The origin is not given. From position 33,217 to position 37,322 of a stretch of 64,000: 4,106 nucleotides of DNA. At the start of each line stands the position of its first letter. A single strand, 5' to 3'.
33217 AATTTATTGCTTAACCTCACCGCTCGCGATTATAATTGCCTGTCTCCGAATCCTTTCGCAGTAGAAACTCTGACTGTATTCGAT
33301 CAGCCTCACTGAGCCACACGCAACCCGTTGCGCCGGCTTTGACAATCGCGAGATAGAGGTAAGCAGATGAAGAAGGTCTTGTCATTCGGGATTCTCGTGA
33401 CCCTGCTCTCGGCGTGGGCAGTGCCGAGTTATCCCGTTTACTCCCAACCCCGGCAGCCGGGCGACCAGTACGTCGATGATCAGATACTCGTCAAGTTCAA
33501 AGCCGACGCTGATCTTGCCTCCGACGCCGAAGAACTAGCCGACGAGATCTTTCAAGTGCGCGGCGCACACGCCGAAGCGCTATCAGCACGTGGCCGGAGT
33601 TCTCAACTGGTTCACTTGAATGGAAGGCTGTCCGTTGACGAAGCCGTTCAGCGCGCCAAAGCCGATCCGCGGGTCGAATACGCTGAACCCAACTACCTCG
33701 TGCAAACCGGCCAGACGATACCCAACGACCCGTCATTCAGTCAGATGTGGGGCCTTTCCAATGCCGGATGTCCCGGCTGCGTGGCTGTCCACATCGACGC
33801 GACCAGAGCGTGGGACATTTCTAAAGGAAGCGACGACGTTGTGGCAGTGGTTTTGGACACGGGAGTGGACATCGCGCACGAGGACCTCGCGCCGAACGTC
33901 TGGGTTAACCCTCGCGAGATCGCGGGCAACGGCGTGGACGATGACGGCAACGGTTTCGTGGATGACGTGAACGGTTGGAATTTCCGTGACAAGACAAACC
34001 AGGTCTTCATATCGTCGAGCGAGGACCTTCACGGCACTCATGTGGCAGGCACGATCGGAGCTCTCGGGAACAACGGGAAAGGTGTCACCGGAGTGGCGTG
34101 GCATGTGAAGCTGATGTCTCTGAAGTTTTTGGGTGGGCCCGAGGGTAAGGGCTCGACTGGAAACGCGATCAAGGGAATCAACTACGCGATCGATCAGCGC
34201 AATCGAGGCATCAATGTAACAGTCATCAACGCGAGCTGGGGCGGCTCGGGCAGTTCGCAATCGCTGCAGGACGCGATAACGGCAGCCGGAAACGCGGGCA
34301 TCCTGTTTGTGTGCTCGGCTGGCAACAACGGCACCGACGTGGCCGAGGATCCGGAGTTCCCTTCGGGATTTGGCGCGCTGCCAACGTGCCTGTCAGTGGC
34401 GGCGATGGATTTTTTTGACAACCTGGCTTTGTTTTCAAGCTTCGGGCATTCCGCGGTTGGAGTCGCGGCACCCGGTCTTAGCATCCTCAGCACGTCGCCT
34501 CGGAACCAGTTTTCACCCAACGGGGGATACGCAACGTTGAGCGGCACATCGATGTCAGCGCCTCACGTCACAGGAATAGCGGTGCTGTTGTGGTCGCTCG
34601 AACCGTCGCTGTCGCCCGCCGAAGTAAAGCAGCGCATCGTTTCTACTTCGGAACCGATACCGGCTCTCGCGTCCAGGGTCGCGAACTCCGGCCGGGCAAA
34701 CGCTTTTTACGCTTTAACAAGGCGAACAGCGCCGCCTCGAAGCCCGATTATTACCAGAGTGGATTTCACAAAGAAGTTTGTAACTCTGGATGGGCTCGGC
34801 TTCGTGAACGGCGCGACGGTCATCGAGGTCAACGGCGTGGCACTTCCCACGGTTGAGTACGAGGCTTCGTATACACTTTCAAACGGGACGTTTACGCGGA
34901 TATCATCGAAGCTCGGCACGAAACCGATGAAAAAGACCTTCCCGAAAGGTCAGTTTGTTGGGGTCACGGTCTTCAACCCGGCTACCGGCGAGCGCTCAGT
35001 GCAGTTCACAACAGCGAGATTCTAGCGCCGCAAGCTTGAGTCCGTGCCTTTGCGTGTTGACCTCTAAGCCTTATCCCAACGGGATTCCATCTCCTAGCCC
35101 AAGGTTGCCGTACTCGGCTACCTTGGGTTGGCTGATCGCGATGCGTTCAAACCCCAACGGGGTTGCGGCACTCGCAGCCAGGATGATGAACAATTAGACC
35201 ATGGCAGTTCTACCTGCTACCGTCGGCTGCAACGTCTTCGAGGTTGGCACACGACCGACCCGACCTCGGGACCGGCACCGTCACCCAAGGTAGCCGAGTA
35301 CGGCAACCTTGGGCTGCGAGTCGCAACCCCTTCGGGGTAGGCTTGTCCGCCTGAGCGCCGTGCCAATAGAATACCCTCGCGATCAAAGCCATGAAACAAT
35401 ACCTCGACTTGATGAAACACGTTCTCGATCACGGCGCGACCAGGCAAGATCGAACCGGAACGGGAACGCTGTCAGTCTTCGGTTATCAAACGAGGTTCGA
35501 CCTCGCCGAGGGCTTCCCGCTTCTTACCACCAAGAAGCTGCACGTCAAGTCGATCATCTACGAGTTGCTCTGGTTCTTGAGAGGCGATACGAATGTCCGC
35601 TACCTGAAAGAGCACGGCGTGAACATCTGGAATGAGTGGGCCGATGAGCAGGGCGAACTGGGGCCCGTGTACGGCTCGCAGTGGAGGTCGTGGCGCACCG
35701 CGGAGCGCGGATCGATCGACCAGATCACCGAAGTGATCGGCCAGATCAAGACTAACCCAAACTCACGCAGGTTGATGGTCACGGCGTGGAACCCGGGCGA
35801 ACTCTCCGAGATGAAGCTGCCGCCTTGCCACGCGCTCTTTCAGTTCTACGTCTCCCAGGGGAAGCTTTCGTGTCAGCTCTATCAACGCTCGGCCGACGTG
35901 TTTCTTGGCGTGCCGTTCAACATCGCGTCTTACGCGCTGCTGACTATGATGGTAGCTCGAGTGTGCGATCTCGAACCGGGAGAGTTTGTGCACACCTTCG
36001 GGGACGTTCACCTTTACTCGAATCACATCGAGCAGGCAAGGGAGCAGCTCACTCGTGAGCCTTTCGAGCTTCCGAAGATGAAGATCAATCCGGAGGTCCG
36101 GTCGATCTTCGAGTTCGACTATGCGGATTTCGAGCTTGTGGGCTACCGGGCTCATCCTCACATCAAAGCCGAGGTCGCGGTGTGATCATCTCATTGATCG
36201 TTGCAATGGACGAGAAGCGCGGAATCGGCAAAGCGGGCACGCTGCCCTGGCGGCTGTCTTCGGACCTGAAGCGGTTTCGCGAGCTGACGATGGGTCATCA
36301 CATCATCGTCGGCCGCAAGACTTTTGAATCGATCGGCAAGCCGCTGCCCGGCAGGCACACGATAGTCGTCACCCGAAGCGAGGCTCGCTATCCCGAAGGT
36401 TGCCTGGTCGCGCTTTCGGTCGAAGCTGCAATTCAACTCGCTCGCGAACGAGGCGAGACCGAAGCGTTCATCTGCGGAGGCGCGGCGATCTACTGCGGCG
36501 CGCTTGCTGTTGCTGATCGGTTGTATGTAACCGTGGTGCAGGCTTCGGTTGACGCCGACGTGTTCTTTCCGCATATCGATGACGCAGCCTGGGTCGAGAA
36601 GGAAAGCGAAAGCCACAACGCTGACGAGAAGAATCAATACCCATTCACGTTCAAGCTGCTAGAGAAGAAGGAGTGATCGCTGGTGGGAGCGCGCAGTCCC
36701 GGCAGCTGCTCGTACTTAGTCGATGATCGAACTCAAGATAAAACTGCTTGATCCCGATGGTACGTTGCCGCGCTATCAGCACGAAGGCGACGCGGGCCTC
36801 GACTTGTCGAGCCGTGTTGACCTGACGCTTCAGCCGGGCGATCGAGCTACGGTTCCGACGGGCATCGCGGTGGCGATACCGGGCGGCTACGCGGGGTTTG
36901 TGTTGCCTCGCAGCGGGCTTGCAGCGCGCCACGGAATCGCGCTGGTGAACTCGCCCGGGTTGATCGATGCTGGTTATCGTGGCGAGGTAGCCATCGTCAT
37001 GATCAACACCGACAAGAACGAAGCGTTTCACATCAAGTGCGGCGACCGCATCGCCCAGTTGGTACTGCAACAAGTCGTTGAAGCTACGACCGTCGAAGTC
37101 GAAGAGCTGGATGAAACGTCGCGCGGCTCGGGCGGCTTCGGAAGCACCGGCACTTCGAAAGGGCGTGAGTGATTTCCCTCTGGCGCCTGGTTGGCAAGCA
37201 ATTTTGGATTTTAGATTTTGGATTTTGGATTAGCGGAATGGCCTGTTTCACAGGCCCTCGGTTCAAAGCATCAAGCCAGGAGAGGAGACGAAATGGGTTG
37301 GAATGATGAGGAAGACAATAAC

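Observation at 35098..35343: Nested inverted repeats forming a four-hairpin structure just upstream of thyA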

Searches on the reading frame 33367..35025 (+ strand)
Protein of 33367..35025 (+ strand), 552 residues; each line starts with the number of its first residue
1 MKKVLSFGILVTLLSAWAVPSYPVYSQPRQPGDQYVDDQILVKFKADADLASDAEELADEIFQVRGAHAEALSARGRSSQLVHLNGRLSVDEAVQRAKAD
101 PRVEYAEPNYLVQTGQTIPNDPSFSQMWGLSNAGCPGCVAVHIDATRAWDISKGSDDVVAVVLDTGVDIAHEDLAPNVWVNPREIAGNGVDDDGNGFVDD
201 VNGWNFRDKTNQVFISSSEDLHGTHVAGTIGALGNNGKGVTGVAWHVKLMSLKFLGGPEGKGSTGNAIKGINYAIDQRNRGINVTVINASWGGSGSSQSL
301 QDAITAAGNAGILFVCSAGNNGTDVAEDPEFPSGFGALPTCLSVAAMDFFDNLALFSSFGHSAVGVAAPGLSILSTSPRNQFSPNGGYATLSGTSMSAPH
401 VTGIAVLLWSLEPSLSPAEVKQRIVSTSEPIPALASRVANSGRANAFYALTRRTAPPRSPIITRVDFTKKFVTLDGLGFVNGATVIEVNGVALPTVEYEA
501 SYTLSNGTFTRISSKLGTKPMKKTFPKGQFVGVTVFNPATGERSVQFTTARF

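Call 8: search_protein_families(library=pfam, proteins=[window:33367-35025:+])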
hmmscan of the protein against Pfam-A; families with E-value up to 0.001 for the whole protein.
window:33367-35025:+ (552 aa): 2 families
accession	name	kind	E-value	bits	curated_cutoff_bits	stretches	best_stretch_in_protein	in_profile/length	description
PF00082.27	Peptidase_S8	-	1.9e-53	182.1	21.8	1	158-428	4-273/288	Subtilase family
PF22148.1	Fervidolysin_NPro-like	-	1.3e-10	42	21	1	28-109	8-81/81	Fervidolysin N-terminal prodomain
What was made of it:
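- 33367..35025 (+): Flanking gene: S8 subtilase (upstream neighbour). Pfam PF00082, E 1.9e-53 (call 8).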

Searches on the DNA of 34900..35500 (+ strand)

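Call 7: search_rna_families(source=window, start=34900, end=35500, threshold=evalue, max_evalue=10, show_alignments=3)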
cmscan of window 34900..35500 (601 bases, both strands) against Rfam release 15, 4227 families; matches with E-value up to 10: 2.
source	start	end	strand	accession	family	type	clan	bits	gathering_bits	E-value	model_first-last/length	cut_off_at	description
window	35172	35232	+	RF00135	snoZ223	Gene; snRNA; snoRNA; CD-box;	CL00051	15.4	45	8.3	1-94/94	no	Small nucleolar RNA Z223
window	35179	35216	+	RF01737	flpD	Cis-reg;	-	14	40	5.6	1-47/47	no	flpD RNA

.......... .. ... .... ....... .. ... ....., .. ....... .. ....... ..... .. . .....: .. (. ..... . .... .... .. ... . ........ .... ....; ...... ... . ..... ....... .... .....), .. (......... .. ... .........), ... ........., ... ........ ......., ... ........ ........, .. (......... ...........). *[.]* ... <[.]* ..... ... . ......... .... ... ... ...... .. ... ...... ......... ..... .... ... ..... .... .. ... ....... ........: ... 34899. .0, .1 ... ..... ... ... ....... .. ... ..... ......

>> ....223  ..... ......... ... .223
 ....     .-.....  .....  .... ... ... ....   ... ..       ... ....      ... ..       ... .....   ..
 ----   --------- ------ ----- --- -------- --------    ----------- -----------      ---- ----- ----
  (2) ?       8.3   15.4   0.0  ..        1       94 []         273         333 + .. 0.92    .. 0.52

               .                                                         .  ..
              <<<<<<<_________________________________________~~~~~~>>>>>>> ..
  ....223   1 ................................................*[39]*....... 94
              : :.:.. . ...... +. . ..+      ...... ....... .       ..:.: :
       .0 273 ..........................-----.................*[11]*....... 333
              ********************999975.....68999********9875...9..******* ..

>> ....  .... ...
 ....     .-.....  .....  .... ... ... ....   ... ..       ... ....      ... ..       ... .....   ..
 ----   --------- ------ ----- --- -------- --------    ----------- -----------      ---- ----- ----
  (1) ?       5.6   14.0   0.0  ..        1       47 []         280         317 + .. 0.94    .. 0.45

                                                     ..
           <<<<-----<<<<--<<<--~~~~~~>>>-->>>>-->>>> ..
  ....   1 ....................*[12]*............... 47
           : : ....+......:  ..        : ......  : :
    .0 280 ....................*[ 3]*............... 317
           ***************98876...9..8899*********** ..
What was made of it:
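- On Any Rfam family: No match at E <= 10 in 34900-35500 apart from two chance-level hits (call 7).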

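Call 71: search_dna_similar(query=window:35065-35345:+, collection=plasmids, mode=distant, max_rows=10)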
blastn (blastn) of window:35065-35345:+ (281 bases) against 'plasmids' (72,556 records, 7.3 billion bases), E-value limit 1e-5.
No match.
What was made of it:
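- Tried and rejected: Plasmid collection by blastn: no match (call 71).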

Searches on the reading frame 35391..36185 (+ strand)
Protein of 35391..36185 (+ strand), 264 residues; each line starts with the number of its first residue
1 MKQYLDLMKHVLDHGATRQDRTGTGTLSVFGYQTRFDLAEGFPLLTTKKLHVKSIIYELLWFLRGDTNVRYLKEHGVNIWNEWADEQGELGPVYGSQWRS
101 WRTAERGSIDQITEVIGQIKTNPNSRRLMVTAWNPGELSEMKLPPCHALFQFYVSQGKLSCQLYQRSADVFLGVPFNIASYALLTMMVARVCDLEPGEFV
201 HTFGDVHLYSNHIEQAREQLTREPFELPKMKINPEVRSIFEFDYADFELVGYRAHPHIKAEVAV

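Call 8: search_protein_families(library=pfam, proteins=[window:35391-36185:+])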
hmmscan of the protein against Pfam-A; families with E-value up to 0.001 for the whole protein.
window:35391-36185:+ (264 aa): 1 family
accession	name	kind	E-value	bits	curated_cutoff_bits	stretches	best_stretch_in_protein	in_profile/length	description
PF00303.24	Thymidylat_synt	-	6.3e-129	429.2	24.3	1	2-264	1-266/266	Thymidylate synthase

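Call 11: find_encoding_contigs(protein=window:35391-36185:+, flank=10000, max_places=10)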
Protein window:35391-36185:+ (264 aa): 1 contig read that carries it; 1 place shown.
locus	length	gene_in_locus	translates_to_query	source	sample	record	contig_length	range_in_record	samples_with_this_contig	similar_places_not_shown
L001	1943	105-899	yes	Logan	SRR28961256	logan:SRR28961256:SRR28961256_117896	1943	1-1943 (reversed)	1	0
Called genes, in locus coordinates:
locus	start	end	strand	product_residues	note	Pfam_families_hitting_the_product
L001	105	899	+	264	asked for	PF00303:Thymidylat_synt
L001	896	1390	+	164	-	PF00186:DHFR_1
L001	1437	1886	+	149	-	PF00692:dUTPase, PF22769:DCD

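Call 26: find_homologous_proteins(query=window:35391-36185:+, max_evalue=1e-80)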
Query window:35391-36185:+ (264 aa): 8000 proteins with E <= 1e-80 among 8000 candidates; the best 120 are listed.
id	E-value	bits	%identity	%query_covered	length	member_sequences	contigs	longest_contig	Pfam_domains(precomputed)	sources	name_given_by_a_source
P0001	3.5e-180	615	100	100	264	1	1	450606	PF00303.25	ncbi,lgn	ncbi:MAG: thymidylate synthase [Acidobacteriota bacterium]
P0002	4.0e-170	582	94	100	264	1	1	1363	PF00303.25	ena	-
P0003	1.7e-165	567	91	100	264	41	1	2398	PF00303.25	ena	-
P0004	2.1e-163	560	89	100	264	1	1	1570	PF00303.25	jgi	jgi:thymidylate synthase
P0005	1.7e-159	547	88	100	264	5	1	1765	PF00303.25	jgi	jgi:thymidylate synthase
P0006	4.2e-158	543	86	100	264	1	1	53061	PF00303.25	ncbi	ncbi:MAG: thymidylate synthase [Blastocatellia bacterium]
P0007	1.5e-156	538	85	100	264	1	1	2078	PF00303.25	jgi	jgi:thymidylate synthase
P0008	7.3e-156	535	84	100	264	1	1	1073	PF00303.25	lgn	-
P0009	4.5e-152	523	85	97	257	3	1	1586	PF00303.25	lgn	-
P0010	5.2e-150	516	83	97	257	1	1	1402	PF00303.25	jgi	jgi:thymidylate synthase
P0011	1.3e-149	515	83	100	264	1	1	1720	PF00303.25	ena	-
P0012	3.4e-149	514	81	100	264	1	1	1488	PF00303.25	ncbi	-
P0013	7.0e-149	513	81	100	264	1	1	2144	PF00303.25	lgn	-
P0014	1.9e-148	511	81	100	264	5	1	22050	PF00303.25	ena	-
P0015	3.3e-148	510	81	100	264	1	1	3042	PF00303.25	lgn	-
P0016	1.2e-147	509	80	100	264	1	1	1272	PF00303.25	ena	-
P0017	1.8e-147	508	80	100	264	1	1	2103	PF00303.25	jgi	jgi:thymidylate synthase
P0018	2.3e-147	508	81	100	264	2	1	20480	PF00303.25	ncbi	ncbi:MAG TPA: thymidylate synthase [Blastocatellia bacterium]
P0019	3.1e-147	507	80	100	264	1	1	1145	PF00303.25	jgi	jgi:thymidylate synthase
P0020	6.4e-147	506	80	100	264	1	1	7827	PF00303.25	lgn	-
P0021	8.2e-147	506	79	100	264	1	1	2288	PF00303.25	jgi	jgi:thymidylate synthase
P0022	1.1e-146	505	79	100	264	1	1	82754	PF00303.25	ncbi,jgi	jgi:thymidylate synthase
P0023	1.2e-146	505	81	100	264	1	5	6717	PF00303.25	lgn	-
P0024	1.2e-146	505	81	100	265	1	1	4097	PF00303.25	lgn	-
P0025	1.6e-146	505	80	100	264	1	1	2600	PF00303.25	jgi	-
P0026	2.3e-146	504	81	100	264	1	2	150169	PF00303.25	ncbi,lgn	ncbi:MAG: thymidylate synthase [Acidobacteriota bacterium]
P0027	2.9e-146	504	78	100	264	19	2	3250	PF00303.25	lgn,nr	nr:thymidylate synthase [uncultured bacterium]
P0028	3.0e-146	504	78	100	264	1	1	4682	PF00303.25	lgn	-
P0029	3.7e-146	504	79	100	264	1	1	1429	PF00303.25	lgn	-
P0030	4.2e-146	503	79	100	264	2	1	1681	PF00303.25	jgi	jgi:thymidylate synthase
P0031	4.2e-146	503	80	100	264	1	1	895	PF00303.25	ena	-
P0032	5.3e-146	503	79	100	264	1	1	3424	PF00303.25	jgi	jgi:thymidylate synthase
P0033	5.3e-146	503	78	100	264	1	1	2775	PF00303.25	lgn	-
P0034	6.0e-146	503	80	100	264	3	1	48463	PF00303.25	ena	-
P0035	6.0e-146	503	80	100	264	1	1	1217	PF00303.25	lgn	-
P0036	7.2e-146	503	78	100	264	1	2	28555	PF00303.25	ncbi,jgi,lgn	-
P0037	8.4e-146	502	80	100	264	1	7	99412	PF00303.25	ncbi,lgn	ncbi:MAG: thymidylate synthase [Acidobacteriota bacterium]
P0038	8.5e-146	502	80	100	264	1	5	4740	PF00303.25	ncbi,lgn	ncbi:MAG: thymidylate synthase [Acidobacteriota bacterium]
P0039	1.1e-145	502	78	100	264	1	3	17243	PF00303.25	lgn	-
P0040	1.1e-145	502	80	100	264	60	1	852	PF00303.25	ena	-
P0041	1.1e-145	502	79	100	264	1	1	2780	PF00303.25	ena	-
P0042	1.1e-145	502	79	100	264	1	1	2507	PF00303.25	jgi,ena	-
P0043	1.1e-145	502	79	100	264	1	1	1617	PF00303.25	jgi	jgi:thymidylate synthase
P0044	1.1e-145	502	80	100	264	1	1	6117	PF00303.25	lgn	-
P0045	1.6e-145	502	80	100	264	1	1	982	PF00303.25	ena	-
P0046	1.6e-145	502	79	100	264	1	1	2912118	PF00303.25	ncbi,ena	-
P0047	1.6e-145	502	80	100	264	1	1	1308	PF00303.25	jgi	jgi:thymidylate synthase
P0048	1.6e-145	502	78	100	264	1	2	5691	PF00303.25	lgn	-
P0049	1.6e-145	502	80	100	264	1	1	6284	PF00303.25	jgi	-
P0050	2.0e-145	501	79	100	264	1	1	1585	PF00303.25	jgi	jgi:thymidylate synthase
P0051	2.1e-145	501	79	100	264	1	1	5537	PF00303.25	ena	-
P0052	2.1e-145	501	80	100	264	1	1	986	PF00303.25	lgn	-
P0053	2.2e-145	501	80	100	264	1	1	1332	PF00303.25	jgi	jgi:thymidylate synthase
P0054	2.2e-145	501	80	100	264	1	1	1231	PF00303.25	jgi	jgi:thymidylate synthase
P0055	2.3e-145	501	78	100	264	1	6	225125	PF00303.25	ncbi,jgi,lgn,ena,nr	ncbi:MAG: thymidylate synthase [Anaerolineales bacterium]|jgi:thymidylate synthase|nr:thymidylate sy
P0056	2.7e-145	501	78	100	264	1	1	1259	PF00303.25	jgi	jgi:thymidylate synthase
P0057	2.8e-145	501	78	100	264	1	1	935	PF00303.25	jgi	-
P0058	2.8e-145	501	78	100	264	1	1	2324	PF00303.25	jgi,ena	-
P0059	2.9e-145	501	80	100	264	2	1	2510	PF00303.25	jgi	-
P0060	2.9e-145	501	80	100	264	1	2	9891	PF00303.25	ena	-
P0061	3.6e-145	500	78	100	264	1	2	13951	PF00303.25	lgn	-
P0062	3.9e-145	500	80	100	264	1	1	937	PF00303.25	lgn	-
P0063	4.2e-145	500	78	100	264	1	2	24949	PF00303.25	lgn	-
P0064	5.4e-145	500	81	100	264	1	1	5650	PF00303.25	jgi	jgi:thymidylate synthase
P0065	5.5e-145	500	80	100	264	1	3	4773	PF00303.25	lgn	-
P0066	5.6e-145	500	78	100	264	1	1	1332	PF00303.25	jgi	jgi:thymidylate synthase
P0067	6.5e-145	500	79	100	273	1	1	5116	PF00303.25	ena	-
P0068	7.3e-145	499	80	100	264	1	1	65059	PF00303.25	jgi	jgi:thymidylate synthase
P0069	7.4e-145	499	77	100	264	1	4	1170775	PF00303.25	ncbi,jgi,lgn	jgi:thymidylate synthase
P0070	7.4e-145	499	78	100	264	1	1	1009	PF00303.25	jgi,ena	-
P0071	7.4e-145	499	79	100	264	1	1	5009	PF00303.25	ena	-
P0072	7.5e-145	499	80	100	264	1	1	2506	PF00303.25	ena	-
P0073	7.5e-145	499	79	100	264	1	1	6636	PF00303.25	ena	-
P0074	8.0e-145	499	78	100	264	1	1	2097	PF00303.25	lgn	-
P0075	1.0e-144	499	78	100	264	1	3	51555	PF00303.25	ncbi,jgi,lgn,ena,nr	ncbi:MAG TPA: thymidylate synthase [Blastocatellia bacterium]|nr:thymidylate synthase [Blastocatelli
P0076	1.0e-144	499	78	100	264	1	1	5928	PF00303.25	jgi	-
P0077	1.0e-144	499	79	100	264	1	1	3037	PF00303.25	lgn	-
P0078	1.1e-144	499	80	100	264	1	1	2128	PF00303.25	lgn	-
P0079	1.5e-144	498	80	100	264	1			PF00303.25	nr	nr:thymidylate synthase [uncultured bacterium] AIA16389.1 thymidylate synthase [uncultured bacterium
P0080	1.5e-144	498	78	100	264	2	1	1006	PF00303.25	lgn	-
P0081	1.5e-144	498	80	100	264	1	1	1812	PF00303.25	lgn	-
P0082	1.6e-144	498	80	98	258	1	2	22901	PF00303.25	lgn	-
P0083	1.9e-144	498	78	100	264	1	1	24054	PF00303.25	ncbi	-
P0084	1.9e-144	498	78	100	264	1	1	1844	PF00303.25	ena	-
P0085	1.9e-144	498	77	100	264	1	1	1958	PF00303.25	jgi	-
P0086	2.0e-144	498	78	100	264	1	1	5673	PF00303.25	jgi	jgi:thymidylate synthase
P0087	2.0e-144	498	78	100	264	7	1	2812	PF00303.25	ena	-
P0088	2.0e-144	498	80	100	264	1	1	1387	PF00303.25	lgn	-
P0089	2.1e-144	498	76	100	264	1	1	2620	PF00303.25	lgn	-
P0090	2.1e-144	498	78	100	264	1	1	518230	PF00303.25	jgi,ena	jgi:thymidylate synthase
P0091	2.7e-144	498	78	100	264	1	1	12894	PF00303.25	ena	-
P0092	2.8e-144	497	78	100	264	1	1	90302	PF00303.25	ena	-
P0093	2.8e-144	497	78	100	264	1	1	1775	PF00303.25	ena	-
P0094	2.9e-144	497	79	100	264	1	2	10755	PF00303.25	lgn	-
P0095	3.7e-144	497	79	100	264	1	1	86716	PF00303.25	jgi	jgi:thymidylate synthase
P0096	3.7e-144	497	78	100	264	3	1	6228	PF00303.25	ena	-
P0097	4.0e-144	497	78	100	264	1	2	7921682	PF00303.25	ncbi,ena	ncbi:MAG: thymidylate synthase [Blastocatellia bacterium]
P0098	4.0e-144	497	80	100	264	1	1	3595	PF00303.25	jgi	jgi:thymidylate synthase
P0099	4.0e-144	497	78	100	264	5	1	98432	PF00303.25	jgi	jgi:thymidylate synthase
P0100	4.0e-144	497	81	97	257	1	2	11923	PF00303.25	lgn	-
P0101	5.2e-144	497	78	100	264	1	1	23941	PF00303.25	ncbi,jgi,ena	-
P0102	6.5e-144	496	78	100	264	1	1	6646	PF00303.25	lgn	-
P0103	6.7e-144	496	78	100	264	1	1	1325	PF00303.25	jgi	jgi:thymidylate synthase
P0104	6.9e-144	496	77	100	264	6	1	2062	PF00303.25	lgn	-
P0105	7.0e-144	496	78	100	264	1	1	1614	PF00303.25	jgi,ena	-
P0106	7.0e-144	496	79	100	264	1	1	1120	PF00303.25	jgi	-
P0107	7.3e-144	496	79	100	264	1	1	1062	PF00303.25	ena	-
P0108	9.7e-144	496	78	100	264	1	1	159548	PF00303.25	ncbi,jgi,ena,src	-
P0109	9.8e-144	496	78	100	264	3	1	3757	PF00303.25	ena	-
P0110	9.8e-144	496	78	100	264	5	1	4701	PF00303.25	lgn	-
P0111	9.8e-144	496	78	100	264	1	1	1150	PF00303.25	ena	-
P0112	9.8e-144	496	79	100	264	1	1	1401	PF00303.25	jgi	-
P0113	1.0e-143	496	79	100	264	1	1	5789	PF00303.25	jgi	jgi:thymidylate synthase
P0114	1.0e-143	496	79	100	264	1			PF00303.25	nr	nr:thymidylate synthase [uncultured bacterium]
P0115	1.0e-143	496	79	100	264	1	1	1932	PF00303.25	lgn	-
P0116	1.0e-143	496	78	100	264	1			PF00303.25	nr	nr:thymidylate synthase [uncultured bacterium]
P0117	1.1e-143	496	79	100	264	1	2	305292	PF00303.25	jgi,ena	jgi:thymidylate synthase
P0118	1.3e-143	495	77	100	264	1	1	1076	PF00303.25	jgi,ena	-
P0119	1.4e-143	495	78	100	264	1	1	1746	PF00303.25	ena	-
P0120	1.4e-143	495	79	100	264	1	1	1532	PF00303.25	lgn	-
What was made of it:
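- Tried and rejected: Look-up of the window's own ThyA protein returned only the short Logan contig (calls 11, 26).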

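Call 27: find_encoding_contigs(protein=P0006, flank=4000, max_places=2)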
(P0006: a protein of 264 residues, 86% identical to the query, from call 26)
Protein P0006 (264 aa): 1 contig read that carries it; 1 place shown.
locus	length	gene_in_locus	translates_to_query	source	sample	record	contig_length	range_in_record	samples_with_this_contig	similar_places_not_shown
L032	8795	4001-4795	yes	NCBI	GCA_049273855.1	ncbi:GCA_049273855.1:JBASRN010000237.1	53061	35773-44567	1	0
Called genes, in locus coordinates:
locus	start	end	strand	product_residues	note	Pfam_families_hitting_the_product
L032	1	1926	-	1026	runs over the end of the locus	PF13620:CarboxypepD_reg, PF13715:CarbopepD_reg_2 (weak), PF07715:Plug (faint), PF25183:OMP_b-brl_4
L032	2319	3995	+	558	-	PF22148:Fervidolysin_NPro-like, PF00082:Peptidase_S8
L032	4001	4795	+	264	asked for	PF00303:Thymidylat_synt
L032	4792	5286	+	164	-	PF00186:DHFR_1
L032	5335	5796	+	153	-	PF00692:dUTPase, PF22769:DCD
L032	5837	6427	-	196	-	PF22769:DCD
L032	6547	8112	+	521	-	PF00501:AMP-binding, PF13193:AMP-binding_C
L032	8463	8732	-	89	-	-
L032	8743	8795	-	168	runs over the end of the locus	PF00300:His_Phos_1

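Call 28: find_encoding_contigs(protein=P0003, flank=4000, max_places=2)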
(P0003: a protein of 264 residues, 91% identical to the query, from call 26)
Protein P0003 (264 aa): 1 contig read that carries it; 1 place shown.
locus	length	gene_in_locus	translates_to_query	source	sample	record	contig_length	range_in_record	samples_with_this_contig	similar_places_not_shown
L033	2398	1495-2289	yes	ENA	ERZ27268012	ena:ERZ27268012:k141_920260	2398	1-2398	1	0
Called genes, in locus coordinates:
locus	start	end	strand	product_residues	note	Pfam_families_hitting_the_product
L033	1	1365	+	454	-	?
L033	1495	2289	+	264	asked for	PF00303:Thymidylat_synt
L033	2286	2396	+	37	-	?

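Call 29: find_encoding_contigs(protein=P0002, flank=4000, max_places=2)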
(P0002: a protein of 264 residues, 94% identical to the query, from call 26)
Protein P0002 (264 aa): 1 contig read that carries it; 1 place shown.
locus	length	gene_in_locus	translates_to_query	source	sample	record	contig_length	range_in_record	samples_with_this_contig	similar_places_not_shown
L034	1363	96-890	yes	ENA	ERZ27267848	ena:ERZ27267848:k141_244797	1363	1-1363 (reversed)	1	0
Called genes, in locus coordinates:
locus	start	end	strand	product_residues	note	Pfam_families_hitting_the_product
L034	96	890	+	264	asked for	PF00303:Thymidylat_synt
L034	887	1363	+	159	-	?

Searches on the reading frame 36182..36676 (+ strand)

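Call 8: search_protein_families(library=pfam, proteins=[window:36182-36676:+])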
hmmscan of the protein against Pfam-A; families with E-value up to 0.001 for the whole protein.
window:36182-36676:+ (164 aa): 1 family
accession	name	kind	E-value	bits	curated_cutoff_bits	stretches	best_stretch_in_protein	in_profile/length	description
PF00186.24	DHFR_1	-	3.6e-57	193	25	1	3-162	2-159/159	Dihydrofolate reductase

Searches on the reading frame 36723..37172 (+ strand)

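Call 8: search_protein_families(library=pfam, proteins=[window:36723-37172:+])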
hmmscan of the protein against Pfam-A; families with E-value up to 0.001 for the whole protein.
window:36723-37172:+ (149 aa): 2 families
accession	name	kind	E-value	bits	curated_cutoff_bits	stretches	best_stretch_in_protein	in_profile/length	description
PF00692.24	dUTPase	-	2e-37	128.3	22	1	14-143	4-129/129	dUTPase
PF22769.1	DCD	-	1.7e-11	44.9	27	1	33-118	70-153/153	dCTP deaminase-like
